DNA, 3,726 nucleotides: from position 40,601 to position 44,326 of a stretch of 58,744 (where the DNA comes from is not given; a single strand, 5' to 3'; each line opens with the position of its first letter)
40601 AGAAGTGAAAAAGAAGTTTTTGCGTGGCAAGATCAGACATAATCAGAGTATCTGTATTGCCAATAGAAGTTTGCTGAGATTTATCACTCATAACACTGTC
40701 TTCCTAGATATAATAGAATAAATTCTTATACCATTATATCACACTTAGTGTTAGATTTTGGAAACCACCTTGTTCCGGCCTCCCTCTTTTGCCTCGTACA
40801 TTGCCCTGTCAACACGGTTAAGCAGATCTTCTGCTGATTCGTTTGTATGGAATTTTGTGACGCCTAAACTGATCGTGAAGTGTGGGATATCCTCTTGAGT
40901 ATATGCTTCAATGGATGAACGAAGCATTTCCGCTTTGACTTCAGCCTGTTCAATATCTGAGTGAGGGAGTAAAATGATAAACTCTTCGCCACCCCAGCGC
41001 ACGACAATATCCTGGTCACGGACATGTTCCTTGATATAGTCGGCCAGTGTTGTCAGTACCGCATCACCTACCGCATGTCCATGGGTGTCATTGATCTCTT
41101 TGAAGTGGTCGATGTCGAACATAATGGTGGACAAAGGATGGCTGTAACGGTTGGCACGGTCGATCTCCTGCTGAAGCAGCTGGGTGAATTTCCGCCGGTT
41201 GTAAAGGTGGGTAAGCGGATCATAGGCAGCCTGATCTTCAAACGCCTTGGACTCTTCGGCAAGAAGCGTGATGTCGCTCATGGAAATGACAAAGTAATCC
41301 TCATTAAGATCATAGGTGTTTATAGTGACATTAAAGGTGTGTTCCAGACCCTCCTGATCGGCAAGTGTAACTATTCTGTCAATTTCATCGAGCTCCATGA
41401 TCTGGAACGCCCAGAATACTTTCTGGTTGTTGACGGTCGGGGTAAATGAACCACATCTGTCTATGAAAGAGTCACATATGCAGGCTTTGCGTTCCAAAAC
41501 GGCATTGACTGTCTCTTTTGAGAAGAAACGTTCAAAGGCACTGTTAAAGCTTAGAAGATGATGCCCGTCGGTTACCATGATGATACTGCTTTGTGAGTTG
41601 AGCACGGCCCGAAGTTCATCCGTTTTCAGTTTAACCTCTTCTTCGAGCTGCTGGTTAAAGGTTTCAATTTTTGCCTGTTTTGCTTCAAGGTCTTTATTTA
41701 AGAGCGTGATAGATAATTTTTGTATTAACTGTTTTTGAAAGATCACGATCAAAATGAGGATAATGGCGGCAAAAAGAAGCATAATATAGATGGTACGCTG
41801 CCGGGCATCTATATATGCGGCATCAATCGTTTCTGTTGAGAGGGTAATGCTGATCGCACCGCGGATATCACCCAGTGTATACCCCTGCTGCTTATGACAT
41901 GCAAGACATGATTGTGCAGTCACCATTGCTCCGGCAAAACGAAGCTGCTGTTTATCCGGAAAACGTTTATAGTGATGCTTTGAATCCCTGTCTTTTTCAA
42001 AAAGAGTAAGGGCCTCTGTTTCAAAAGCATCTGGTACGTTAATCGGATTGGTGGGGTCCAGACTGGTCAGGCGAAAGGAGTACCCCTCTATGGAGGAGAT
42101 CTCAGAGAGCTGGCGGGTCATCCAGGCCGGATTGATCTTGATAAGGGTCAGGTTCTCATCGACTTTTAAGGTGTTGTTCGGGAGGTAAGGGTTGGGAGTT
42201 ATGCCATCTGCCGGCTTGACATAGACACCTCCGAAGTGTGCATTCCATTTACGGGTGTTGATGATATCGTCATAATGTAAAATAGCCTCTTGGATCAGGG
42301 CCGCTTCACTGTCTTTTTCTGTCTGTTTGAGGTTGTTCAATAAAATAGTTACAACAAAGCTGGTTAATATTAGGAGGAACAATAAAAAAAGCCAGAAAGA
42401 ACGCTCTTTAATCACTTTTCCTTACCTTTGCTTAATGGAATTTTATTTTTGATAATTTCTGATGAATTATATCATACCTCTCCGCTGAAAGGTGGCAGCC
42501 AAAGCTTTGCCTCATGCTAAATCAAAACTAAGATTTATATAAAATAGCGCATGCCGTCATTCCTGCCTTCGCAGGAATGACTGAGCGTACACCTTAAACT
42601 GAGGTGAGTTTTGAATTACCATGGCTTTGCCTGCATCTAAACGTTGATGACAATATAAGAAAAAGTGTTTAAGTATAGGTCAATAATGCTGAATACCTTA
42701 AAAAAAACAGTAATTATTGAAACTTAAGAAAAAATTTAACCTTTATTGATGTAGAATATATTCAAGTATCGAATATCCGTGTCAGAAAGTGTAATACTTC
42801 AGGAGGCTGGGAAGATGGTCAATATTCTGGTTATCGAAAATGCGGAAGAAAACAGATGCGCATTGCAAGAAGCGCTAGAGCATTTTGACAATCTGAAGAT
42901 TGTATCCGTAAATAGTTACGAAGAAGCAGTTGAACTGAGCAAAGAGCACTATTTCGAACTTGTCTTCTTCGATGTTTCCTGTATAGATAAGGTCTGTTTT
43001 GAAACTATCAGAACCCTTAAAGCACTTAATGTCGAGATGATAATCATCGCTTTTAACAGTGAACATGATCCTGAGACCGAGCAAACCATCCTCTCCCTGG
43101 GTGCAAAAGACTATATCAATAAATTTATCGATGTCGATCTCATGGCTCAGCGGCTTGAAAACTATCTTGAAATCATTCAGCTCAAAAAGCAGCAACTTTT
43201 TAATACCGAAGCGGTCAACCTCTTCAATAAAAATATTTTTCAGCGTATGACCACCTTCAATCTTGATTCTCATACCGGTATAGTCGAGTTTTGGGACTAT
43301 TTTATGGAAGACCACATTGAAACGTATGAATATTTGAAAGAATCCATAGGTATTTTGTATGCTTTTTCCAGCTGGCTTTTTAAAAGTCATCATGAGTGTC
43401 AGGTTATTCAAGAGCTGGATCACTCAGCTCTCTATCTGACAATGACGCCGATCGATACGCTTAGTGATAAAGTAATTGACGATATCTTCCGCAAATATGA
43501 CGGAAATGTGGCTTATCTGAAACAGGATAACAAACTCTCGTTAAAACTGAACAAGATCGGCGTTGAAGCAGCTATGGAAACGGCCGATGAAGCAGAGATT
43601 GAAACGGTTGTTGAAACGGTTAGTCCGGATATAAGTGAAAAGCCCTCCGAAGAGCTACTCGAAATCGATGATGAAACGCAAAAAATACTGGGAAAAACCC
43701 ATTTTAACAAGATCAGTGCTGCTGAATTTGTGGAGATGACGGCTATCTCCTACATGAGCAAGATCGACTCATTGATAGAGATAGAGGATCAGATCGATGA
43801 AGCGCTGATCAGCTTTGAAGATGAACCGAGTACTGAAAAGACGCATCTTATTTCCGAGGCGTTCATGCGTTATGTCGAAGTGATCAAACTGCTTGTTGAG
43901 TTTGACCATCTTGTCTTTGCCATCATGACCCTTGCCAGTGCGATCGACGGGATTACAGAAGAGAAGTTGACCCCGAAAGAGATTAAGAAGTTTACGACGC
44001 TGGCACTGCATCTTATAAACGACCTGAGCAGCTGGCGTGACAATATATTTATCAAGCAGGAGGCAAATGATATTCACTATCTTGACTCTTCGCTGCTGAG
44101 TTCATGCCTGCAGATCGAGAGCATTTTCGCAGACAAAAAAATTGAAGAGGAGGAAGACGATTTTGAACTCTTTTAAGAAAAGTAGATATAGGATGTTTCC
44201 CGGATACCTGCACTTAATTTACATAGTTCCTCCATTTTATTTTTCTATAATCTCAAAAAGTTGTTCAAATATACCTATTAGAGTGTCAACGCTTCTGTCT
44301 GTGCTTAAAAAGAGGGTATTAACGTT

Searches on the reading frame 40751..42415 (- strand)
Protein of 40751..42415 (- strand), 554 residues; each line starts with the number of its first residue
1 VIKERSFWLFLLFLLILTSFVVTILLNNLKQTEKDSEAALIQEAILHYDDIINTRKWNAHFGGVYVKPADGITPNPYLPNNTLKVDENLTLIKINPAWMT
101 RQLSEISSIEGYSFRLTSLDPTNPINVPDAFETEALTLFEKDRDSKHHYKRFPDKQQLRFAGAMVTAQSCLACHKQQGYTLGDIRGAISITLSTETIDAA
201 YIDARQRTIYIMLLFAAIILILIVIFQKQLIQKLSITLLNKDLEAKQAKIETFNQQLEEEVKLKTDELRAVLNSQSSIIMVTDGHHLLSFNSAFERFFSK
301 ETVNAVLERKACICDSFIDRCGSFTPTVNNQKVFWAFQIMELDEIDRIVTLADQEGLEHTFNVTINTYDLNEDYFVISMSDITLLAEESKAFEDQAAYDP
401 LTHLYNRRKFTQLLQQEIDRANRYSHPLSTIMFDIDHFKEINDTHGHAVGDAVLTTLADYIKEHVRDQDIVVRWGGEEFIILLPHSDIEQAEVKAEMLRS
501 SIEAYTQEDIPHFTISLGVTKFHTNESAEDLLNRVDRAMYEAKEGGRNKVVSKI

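Call 4: search_protein_families(library=pfam, proteins=[window:40751-42415:-], max_evalue=0.01)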
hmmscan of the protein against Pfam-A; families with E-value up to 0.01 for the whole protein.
window:40751-42415:- (554 aa): 6 families
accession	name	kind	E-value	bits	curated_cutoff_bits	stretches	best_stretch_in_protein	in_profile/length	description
PF00990.26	GGDEF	-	1.5e-49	168.3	23.8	1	396-549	1-161/161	Diguanylate cyclase, GGDEF domain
PF11845.13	Tll0287-like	-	3.9e-19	70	24.1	1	84-192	32-143/144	Tll0287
PF22335.1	Cas10-Cmr2_palm2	-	6.1e-07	30.1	27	1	456-550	38-132/133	Cas10/Cmr2, second palm domain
PF06388.16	DUF1075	-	0.0024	18.1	25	1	191-247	90-145/158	Protein of unknown function (DUF1075)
PF04723.20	GRDA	-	0.0039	17.4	22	0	464-543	52-126/147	Glycine reductase complex selenoprotein A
PF13188.13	PAS_8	-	0.0057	17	21.8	0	268-306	3-38/65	PAS domain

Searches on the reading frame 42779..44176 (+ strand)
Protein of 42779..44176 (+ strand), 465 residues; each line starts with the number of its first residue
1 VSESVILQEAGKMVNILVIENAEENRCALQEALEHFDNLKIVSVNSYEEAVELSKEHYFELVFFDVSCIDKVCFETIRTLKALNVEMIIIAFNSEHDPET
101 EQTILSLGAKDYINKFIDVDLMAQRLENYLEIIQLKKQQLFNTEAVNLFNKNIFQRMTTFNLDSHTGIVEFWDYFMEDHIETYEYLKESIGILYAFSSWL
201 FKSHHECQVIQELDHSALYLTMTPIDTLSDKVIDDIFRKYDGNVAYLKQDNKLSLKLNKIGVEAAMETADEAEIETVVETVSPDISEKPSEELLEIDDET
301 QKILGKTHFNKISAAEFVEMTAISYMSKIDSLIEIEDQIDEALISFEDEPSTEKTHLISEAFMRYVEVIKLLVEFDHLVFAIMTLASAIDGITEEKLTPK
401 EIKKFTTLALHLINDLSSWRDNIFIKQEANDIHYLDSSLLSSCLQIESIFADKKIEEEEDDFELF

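Call 4: search_protein_families(library=pfam, proteins=[window:42779-44176:+], max_evalue=0.01)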
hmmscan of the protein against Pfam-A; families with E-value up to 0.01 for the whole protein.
window:42779-44176:+ (465 aa): 1 family
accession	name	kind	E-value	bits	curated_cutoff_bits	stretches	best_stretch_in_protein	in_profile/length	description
PF00072.30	Response_reg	-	5.4e-12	46.3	30.2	1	16-126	1-110/111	Response regulator receiver domain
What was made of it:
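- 42815..44176 (+): RECup: response regulator with a REC domain, an alpha/beta domain of unknown family, a helical bundle and an acidic tail ending DDFELF. The ORF opens at GTG 42779; the database call starts at ATG 42815. Only REC is found by Pfam (call 4).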

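Call 30: find_homologous_proteins(query=window:42779-44176:+, max_evalue=0.00001)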
Query window:42779-44176:+ (465 aa): 230 proteins with E <= 0.00001 among 8000 candidates; the best 120 are listed.
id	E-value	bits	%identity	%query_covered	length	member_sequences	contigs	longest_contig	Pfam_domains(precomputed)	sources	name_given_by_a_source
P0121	6.4e-287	970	100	97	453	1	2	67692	PF00072.31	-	-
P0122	3.6e-142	493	54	97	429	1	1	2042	PF00072.31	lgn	-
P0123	6.1e-140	485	52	95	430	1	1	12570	PF00072.31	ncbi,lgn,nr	ncbi:MAG: response regulator [Campylobacterota bacterium]|nr:response regulator [Campylobacterota ba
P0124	1.5e-137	478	52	95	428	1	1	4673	PF00072.31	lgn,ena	-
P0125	2.5e-137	477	52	94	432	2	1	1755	PF00072.31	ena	-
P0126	6.6e-137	475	51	97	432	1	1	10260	-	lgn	-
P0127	9.0e-134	465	50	97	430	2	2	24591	PF00072.31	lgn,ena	-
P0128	4.0e-132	460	51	97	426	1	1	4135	-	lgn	-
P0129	6.9e-132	459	51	97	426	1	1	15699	PF00072.31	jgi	-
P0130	1.8e-119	418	47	95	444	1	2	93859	-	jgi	jgi:two-component system chemotaxis response regulator CheY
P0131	2.5e-118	414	46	97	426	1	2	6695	PF00072.31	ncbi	-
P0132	3.4e-118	414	47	97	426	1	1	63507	PF00072.31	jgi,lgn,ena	-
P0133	1.2e-116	409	45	94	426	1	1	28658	-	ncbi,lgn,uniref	ncbi:hypothetical protein [Sulfurimonas sp.]|uniref:hypothetical protein n=1 Tax=Sulfurimonas sp. Ta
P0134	1.5e-116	408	46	97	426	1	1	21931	-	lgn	-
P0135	7.3e-116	406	46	95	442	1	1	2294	-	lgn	-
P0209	3.9e-78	282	35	97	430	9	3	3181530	PF00072.31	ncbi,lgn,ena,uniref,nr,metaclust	ncbi:response regulator [Sulfurospirillum multivorans]|uniref:Response regulator n=2 Tax=Sulfurospir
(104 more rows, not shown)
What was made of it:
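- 42815..44176 (+): The family has 230 relatives (call 30).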

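Call 48: predict_structure(alignment_id=A2)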
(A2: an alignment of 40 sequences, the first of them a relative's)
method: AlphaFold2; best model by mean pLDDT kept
length: 453 residues; sequences in the alignment: 40
mean_pLDDT: 83.1   pTM: 0.43
mean pLDDT of the five models: 83.1, 81.2, 80.8, 80.7, 80.3
residues with pLDDT >= 90: 247; 70-90: 126; 50-70: 34; < 50: 46
segments of 3 or more residues with pLDDT < 50: 251-282, 442-453
pLDDT, mean of each block of 10 residues (from residue 1): 89 79 94 93 93 88 91 90 89 93 92 94 68 81 83 92 78 91 94 94 89 93 83 93 88 41 32 36 57 66 85 86 97 96 97 94 87 94 92 94 94 89 79 85 39 33
secondary structure, 60 per line:
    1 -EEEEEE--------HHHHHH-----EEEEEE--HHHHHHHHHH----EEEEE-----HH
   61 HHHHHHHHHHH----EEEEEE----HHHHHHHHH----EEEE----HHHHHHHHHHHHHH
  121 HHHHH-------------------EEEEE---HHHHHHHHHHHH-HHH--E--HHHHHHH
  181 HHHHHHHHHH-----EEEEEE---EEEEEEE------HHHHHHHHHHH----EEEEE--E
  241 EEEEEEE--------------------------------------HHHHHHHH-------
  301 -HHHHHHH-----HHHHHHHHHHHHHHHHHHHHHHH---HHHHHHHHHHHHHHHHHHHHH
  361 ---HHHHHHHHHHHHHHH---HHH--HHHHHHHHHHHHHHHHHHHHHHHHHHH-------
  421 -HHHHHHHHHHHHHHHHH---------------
elements in order: E2-7 H16-21 E27-32 H35-44 E49-53 H59-71 E76-81 H86-94 E99-102 H107-125 E145-149 H153-164 H174-190 E196-201 E205-211 H218-228 E233-237 E240-247 H286-293 H302-308 H314-336 H340-360 H364-378 H387-413 H422-438
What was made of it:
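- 42815..44176 (+): AlphaFold model, mean pLDDT 83 (call 48).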

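Call 52: fold_search(model_id=the predicted structure, library=pdb)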
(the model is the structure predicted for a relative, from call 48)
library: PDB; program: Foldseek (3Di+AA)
matches with E <= 10: 1544; with E <= 0.001: 245
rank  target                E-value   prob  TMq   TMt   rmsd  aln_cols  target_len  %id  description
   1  9qih_B                5.4e-07  1.00  0.24  0.35  15.4       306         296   17  Structure of response regulator LvrC from Leptospira (released 2026-03-25)
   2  9qih_A                5.2e-06  1.00  0.24  0.36  14.5       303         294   15  Structure of response regulator LvrC from Leptospira (released 2026-03-25)
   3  4l4u                  6.4e-06  1.00  0.26  0.30   4.0       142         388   23  Crystal structure of construct containing A. aeolicus NtrC1 receiver, central and DNA binding domains (released 2013-08-28)
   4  2qxy_B                8.6e-06  1.00  0.24  0.86   2.1       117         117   20  Crystal structure of a response regulator from Thermotoga maritima (released 2007-08-28)
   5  5uic_A                9.9e-06  1.00  0.23  0.80   2.7       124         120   22  Structure of the Francisella response regulator receiver domain, QseB (released 2017-08-16)
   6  5uic_B                1.6e-05  1.00  0.24  0.79   3.0       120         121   22  Structure of the Francisella response regulator receiver domain, QseB (released 2017-08-16)
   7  7m0s_B                1.9e-05  1.00  0.24  0.83   2.4       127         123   18  N-terminal domain of PmrA from Acinetobacter baumannii (released 2021-11-03)
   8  3rqi                  1.9e-05  1.00  0.23  0.57  11.7       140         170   21  Crystal structure of a response regulator protein from Burkholderia pseudomallei with a phosphorylated aspartic acid, ca (released 2011-05-11)
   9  8p6f_A                2.1e-05  1.00  0.24  0.21  12.0       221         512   16  Crystal structure of PorX-Fj (released 2024-04-03)
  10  5m7p_B                2.2e-05  1.00  0.25  0.26   2.7       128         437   20  Crystal structure of NtrX from Brucella abortus in complex with ADP processed with the CrystalDirect automated mountin (released 2017-01-25)
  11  4kfc_B                2.4e-05  1.00  0.25  0.48   5.3       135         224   21  Crystal structure of a hyperactive mutant of response regulator KdpE complexed to its promoter DNA (released 2014-02-19)
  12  2qxy_A                2.7e-05  1.00  0.25  0.87   2.0       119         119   20  Crystal structure of a response regulator from Thermotoga maritima (released 2007-08-28)
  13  7qz2_B                2.7e-05  1.00  0.23  0.71   2.9       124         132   21  Crystal structure of GacS D1 domain in complex with BeF3- (released 2022-07-06)
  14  8p6f_B                2.7e-05  1.00  0.24  0.22  12.2       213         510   17  Crystal structure of PorX-Fj (released 2024-04-03)
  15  4qpj_C                2.9e-05  1.00  0.23  0.78   3.0       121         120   21  2.7 Angstrom Structure of a Phosphotransferase in Complex with a Receiver Domain (released 2015-07-15)
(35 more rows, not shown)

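Call 65: find_encoding_contigs(protein=P0209, flank=10000, max_places=2)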
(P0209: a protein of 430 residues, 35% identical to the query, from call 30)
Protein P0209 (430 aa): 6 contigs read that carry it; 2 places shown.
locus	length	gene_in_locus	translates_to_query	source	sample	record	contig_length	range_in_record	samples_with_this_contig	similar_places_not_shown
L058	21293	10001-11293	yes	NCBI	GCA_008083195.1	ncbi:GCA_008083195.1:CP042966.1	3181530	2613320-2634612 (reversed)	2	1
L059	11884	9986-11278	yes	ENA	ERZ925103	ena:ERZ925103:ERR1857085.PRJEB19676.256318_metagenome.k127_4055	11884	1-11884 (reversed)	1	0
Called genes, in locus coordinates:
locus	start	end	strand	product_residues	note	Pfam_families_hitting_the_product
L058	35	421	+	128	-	PF00072:Response_reg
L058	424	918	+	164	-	PF01584:CheW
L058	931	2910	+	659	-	PF12729:4HB_MCP_1 (weak), PF00015:MCPsignal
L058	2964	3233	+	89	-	-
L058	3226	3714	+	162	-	PF01627:Hpt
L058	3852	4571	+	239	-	PF02895:H-kinase_dim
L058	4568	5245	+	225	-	PF02518:HATPase_c, PF01584:CheW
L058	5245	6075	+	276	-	PF03705:CheR_N, PF01739:CheR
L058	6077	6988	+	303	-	PF02518:HATPase_c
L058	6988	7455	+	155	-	PF03975:CheD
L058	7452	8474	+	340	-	PF00072:Response_reg, PF01339:CheB_methylest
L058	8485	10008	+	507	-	PF00989:PAS, PF08448:PAS_4 (weak), PF13426:PAS_9, PF08447:PAS_3, PF00512:HisKA, PF02518:HATPase_c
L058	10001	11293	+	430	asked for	PF00072:Response_reg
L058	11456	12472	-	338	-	PF00989:PAS (weak), PF00990:GGDEF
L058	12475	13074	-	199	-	PF13690:CheX (faint)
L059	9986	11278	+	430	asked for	PF00072:Response_reg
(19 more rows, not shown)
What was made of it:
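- On F7 chemosensory class (Wuichet-Zhulin scheme): Synteny with S. multivorans CP042966 (call 65).
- S: the 8-nt overlap with cheA is also present in S. multivorans (call 65). In S. multivorans a PAS histidine kinase precedes RECup inside the operon (call 65), so a kinase other than CheA could serve the extra regulators.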

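Call 78: search_protein_families(library=ncbifam, proteins=[window:42815-44176:+], max_evalue=0.01)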
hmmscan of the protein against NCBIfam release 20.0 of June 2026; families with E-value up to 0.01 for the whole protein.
window:42815-44176:+ (453 aa): 31 families (the best 25 are shown)
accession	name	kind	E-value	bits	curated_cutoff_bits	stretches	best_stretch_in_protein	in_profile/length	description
NF045991.1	RespRegCtrARhodob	equivalog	3.2e-09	36.8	350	1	4-129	3-127/224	response regulator transcription factor CtrA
NF007689.0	PRK10365.1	equivalog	5.1e-08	32.1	760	1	2-120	6-123/441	sigma-54-dependent response regulator transcription factor ZraR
TIGR02875.1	spore_0_A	equivalog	3.2e-07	29.9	200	1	2-182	3-179/262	sporulation transcription factor Spo0A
NF051850.1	RespRegRprY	equivalog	1.6e-06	27.7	370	1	2-130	5-132/234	response regulator transcription factor RprY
NF011874.0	PRK15347.1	equivalog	2.2e-06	26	852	1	3-125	692-816/921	two component system sensor kinase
NF008318.0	PRK11107.1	equivalog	6.3e-06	24.5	890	1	28-132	693-799/920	two-component sensor histidine kinase BarA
NF008296.0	PRK11083.1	equivalog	1.7e-05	24.4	273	1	5-165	7-153/228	two-component system response regulator CreB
TIGR02154.1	PhoB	equivalog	2.5e-05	23.7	296.2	1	3-164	4-167/226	phosphate regulon transcriptional regulator PhoB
TIGR03787.1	marine_sort_RR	equivalog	3.4e-05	23.5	335.7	1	4-160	3-163/227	proteobacterial dedicated sortase system response regulator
NF045914.1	RespRegNblR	equivalog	0.00011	21.8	300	1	4-150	9-155/228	response regulator transcription factor NblR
NF008034.0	PRK10766.1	equivalog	0.00012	21.6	275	1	3-138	4-134/231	two-component system response regulator TorR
NF007018.1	PRK09483.1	equivalog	0.00013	21.7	280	1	1-104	1-105/217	UvrY/SirA/GacA family response regulator transcription factor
NF007135.0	PRK09581.1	equivalog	0.00014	20.8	474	1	2-115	3-117/457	PleD family two-component system response regulator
NF007935.0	PRK10651.1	equivalog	0.00022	20.5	250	1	3-115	8-121/216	two-component system response regulator NarL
NF008199.0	PRK10955.1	equivalog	0.00026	21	341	1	1-132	1-129/232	envelope stress response regulator transcription factor CpxR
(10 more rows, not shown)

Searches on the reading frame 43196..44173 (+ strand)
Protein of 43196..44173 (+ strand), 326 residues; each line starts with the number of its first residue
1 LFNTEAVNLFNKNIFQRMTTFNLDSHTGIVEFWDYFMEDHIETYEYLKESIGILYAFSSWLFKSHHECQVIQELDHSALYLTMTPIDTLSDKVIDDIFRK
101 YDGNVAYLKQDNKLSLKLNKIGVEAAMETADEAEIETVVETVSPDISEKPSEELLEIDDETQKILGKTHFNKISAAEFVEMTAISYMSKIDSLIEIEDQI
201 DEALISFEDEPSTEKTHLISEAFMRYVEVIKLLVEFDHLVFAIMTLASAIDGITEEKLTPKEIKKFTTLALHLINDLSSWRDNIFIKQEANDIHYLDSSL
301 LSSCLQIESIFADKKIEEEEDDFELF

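Call 55: search_solved_structures(query=A4, max_evalue=10, show_alignments=2)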
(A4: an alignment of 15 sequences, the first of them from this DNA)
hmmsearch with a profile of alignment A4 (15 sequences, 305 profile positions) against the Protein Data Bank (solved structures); distinct sequences matched with E-value up to 10: 5.
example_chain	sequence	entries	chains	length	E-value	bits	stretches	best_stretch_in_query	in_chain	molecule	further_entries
21dz_A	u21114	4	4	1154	0.27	13.8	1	92-150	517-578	CRISPR-associated endonuclease Cas9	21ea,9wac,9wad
9qgg_B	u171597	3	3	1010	0.98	11.9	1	18-58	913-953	E1 ubiquitin-activating enzyme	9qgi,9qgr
4by7_H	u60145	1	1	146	1.6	11.2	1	27-82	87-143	DNA-DIRECTED RNA POLYMERASES I, II, AND III SUBUNIT RPABC 3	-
5ip7_H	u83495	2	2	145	1.7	11.1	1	27-82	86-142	DNA-directed RNA polymerases I, II, and III subunit RPABC3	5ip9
1a1d_A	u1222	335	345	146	1.7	11.1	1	27-82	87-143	RNA POLYMERASE | DNA-DIRECTED RNA POLYMERASE II 14.5KD POLYPEPTIDE | DNA-directed RNA polymerase subunit RPB8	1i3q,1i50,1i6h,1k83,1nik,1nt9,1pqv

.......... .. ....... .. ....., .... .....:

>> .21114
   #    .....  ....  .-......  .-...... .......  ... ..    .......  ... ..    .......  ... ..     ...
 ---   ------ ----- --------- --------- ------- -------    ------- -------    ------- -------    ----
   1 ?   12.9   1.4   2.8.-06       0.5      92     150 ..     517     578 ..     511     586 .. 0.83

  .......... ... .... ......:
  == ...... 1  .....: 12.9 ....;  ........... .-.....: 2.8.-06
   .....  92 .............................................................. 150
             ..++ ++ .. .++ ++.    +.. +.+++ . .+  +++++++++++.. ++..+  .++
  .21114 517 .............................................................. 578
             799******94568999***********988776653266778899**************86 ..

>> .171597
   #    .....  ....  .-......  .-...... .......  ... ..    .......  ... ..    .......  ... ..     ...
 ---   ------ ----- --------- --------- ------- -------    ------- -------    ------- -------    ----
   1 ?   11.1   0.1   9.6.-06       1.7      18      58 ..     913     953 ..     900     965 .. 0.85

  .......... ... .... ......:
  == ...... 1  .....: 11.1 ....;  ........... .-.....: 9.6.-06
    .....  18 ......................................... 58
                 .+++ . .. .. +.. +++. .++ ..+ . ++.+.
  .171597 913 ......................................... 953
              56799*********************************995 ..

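Call 56: search_protein_families(library=pfam, alignment_id=A4, max_evalue=1)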
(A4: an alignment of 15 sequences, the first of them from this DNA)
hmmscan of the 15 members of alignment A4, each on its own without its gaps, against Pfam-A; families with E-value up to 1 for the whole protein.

A. member 1, seq(326 aa): 1 family
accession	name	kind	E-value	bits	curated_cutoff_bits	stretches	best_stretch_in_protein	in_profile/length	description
PF19121.6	DUF5805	-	0.37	11.6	28.5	0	123-159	18-54/67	Family of unknown function (DUF5805)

B. families by the number of members that match (of 15 scanned): 12 families
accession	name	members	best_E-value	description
PF07400.16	IL11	1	0.0011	Interleukin 11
PF19699.4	CLSTN_C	1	0.0033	Calsyntenin C-terminal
PF25472.1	DUF7902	1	0.011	Domain of unknown function (DUF7902)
PF16853.11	CDC13_N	1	0.019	Cell division control protein 13 N-terminus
PF22688.2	Hda_lid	1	0.096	Hda, lid domain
PF05121.17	GvpK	1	0.1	Gas vesicle protein K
PF08857.17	ParBc_2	1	0.12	Putative ParB-like nuclease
PF22551.1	TY-Chap1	1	0.14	T3SS (YopN, CesT) and YbjN peptide-binding chaperone 1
PF11483.13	DUF3209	1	0.15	Protein of unknown function (DUF3209)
PF12698.13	ABC2_membrane_3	1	0.18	ABC-2 family transporter protein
PF02590.22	SPOUT_MTase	1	0.35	Predicted SPOUT methyltransferase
PF19121.6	DUF5805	1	0.37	Family of unknown function (DUF5805)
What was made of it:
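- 42815..44176 (+): The effector part has no Pfam or PDB match (calls 55, 56).
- Tried and rejected: A profile of the C-terminal 326 residues found nothing in PDB or Pfam (calls 55, 56).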
